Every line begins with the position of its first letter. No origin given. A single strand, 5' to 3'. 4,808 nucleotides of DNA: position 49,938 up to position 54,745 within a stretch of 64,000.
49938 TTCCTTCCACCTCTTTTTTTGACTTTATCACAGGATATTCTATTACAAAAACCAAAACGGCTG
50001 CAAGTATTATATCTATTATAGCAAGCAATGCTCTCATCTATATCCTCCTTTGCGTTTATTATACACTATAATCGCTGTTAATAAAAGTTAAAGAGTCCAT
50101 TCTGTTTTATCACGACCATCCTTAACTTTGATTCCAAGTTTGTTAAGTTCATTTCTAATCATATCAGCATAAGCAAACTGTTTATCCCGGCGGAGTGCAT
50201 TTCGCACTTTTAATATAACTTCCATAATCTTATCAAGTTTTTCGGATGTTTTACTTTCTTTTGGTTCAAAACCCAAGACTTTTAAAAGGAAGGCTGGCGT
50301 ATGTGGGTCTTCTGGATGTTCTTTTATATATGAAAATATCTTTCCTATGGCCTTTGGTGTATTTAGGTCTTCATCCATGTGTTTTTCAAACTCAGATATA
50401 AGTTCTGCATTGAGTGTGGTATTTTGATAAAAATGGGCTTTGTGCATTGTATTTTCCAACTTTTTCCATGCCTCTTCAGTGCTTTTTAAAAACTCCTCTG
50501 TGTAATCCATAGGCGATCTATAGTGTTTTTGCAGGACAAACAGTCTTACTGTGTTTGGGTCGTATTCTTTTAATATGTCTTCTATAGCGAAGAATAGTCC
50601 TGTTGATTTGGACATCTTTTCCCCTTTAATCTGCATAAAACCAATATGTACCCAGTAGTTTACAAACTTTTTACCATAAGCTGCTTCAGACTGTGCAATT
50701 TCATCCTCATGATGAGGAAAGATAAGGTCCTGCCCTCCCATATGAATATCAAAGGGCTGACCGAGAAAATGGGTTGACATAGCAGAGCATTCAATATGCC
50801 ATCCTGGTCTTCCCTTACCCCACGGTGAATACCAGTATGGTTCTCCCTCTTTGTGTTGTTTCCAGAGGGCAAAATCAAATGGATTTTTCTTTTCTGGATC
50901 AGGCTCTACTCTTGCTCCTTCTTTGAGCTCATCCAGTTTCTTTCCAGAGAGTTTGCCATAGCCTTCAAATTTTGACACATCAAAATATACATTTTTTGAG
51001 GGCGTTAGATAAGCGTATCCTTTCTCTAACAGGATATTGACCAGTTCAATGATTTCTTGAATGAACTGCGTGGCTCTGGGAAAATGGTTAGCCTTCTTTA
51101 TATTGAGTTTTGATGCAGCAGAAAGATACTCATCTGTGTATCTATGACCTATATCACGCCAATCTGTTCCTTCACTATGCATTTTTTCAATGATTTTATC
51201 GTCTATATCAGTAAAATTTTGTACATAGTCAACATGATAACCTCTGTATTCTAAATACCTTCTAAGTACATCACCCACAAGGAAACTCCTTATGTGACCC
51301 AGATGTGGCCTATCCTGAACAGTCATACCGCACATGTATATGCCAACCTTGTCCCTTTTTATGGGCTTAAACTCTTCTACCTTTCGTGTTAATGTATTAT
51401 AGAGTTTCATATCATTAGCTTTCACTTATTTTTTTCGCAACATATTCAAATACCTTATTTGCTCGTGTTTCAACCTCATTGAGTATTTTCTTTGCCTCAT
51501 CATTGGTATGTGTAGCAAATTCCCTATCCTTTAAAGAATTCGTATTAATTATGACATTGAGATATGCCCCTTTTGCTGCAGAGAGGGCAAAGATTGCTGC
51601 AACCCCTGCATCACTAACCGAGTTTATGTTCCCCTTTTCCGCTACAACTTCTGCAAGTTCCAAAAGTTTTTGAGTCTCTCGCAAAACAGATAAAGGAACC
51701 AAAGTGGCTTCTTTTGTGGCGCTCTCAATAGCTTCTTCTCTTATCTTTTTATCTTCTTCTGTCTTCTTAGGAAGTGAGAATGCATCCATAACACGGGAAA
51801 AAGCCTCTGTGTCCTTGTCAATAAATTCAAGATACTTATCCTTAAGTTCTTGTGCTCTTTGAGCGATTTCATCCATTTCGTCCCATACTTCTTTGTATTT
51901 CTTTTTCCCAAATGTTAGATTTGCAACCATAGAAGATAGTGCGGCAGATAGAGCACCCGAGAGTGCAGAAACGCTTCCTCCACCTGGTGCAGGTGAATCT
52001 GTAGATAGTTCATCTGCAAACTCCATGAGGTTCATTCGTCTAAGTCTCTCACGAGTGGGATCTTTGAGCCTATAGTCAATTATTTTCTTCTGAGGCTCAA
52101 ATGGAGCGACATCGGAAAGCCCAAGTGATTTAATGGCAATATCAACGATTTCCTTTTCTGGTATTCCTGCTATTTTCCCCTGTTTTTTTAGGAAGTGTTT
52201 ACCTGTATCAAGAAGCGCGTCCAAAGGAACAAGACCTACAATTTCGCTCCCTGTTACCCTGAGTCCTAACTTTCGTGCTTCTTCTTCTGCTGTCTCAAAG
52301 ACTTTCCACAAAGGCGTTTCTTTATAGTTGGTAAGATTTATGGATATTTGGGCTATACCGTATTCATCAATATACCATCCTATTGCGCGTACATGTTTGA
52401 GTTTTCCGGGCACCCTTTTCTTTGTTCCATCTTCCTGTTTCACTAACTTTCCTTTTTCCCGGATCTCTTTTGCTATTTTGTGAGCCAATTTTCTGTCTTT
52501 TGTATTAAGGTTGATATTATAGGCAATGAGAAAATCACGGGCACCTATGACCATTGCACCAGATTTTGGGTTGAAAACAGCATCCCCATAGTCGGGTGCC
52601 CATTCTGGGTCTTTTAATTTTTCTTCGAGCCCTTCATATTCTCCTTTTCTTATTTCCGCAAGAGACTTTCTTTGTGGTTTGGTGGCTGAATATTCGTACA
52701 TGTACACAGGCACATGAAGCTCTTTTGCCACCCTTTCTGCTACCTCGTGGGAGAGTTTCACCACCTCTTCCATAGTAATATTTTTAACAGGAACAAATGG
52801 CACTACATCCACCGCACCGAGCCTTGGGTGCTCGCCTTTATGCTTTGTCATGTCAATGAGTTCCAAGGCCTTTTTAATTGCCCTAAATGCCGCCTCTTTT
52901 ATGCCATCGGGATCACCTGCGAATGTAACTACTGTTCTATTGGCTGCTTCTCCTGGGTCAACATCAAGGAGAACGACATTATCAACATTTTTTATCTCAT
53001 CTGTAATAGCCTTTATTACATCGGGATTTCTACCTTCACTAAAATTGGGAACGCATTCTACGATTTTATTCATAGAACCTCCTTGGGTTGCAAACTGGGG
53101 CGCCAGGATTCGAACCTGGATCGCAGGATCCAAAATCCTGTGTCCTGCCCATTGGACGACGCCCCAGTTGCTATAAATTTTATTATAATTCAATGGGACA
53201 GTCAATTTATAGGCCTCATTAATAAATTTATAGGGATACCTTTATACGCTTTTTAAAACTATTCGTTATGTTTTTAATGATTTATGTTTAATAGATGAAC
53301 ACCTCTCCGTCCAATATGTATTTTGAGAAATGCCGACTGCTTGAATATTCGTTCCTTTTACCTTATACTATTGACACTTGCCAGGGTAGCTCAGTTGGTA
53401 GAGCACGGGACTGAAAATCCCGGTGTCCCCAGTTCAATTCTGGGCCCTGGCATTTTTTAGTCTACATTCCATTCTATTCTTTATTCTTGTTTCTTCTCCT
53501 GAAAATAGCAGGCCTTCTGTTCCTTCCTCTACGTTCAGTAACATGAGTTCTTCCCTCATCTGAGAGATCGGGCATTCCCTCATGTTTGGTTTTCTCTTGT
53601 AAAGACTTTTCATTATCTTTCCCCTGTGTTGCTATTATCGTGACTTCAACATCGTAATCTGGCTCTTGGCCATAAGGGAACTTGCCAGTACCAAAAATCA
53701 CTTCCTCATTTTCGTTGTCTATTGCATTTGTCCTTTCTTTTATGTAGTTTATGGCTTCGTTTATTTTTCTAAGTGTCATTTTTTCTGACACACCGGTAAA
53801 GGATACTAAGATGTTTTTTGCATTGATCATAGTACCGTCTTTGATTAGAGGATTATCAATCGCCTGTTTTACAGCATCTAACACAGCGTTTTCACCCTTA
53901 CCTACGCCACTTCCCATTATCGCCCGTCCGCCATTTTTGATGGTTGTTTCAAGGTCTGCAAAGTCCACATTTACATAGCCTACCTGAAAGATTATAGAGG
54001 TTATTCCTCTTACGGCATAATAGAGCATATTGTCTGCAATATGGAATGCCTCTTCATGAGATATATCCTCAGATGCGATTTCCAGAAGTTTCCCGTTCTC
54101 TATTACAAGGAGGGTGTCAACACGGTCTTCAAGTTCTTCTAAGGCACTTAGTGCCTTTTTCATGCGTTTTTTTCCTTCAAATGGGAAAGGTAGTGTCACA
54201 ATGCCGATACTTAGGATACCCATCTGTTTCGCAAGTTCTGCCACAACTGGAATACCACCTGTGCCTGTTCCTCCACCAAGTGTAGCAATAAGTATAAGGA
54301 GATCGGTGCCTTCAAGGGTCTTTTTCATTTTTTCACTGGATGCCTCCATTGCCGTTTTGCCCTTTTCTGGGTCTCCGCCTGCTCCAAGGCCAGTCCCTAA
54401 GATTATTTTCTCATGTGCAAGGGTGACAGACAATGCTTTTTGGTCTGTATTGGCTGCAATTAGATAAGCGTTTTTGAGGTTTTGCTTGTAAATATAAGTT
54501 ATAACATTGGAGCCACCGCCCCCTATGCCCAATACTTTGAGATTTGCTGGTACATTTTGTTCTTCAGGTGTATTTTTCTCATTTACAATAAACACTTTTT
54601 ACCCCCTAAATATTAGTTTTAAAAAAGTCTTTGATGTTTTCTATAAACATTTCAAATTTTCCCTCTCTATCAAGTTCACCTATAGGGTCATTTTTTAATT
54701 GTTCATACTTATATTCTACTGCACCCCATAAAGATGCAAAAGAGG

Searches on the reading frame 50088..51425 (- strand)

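Call 67: search_protein_families(library=pfam, proteins=[window:50088-51425:-], max_evalue=0.00001)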
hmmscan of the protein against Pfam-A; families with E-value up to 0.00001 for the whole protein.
window:50088-51425:- (445 aa): 5 families
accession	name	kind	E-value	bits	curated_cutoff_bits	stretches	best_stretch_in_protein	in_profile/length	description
PF01406.26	tRNA-synt_1e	-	5.4e-127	423.8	27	1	19-316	2-299/301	tRNA synthetases class I (C) catalytic domain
PF09334.17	tRNA-synt_1g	-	4.5e-14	52.5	20.1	1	36-147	10-122/391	tRNA synthetases class I (M)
PF01921.24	tRNA-synt_1f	-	1.1e-08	34.8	27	0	264-328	275-340/360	tRNA synthetases class I (K)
PF23493.1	CysS_C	-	2.4e-07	31.2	23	1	397-443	4-50/51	Cysteinyl-tRNA ligase anticodon binding domain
PF00133.28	tRNA-synt_1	-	3e-06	26.7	22.7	0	223-303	327-408/414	tRNA synthetases class I (I, L, M and V)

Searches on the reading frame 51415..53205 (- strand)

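Call 67: search_protein_families(library=pfam, proteins=[window:51415-53205:-], max_evalue=0.00001)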
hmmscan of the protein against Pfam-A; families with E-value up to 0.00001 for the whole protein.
window:51415-53205:- (596 aa): 3 families
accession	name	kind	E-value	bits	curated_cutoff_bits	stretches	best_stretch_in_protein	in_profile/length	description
PF07837.17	FTCD_N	-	9.4e-77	257.1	27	1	48-223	1-176/176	Formiminotransferase domain, N-terminal subdomain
PF04961.17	FTCD_C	-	2.1e-69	233.3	24.5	1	393-572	2-181/182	Formiminotransferase-cyclodeaminase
PF02971.19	FTCD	-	7.6e-60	201.5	24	1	225-378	1-145/145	Formiminotransferase domain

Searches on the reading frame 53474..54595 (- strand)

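Call 67: search_protein_families(library=pfam, proteins=[window:53474-54595:-], max_evalue=0.00001)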
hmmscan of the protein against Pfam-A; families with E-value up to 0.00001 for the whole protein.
window:53474-54595:- (373 aa): 2 families
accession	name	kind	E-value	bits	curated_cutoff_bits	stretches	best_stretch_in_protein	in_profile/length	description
PF00091.31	Tubulin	-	2.4e-39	136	33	1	19-174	2-189/190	Tubulin/FtsZ family, GTPase domain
PF12327.13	FtsZ_C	-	1.7e-12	47.9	27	1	223-323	1-92/95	FtsZ family, C-terminal domain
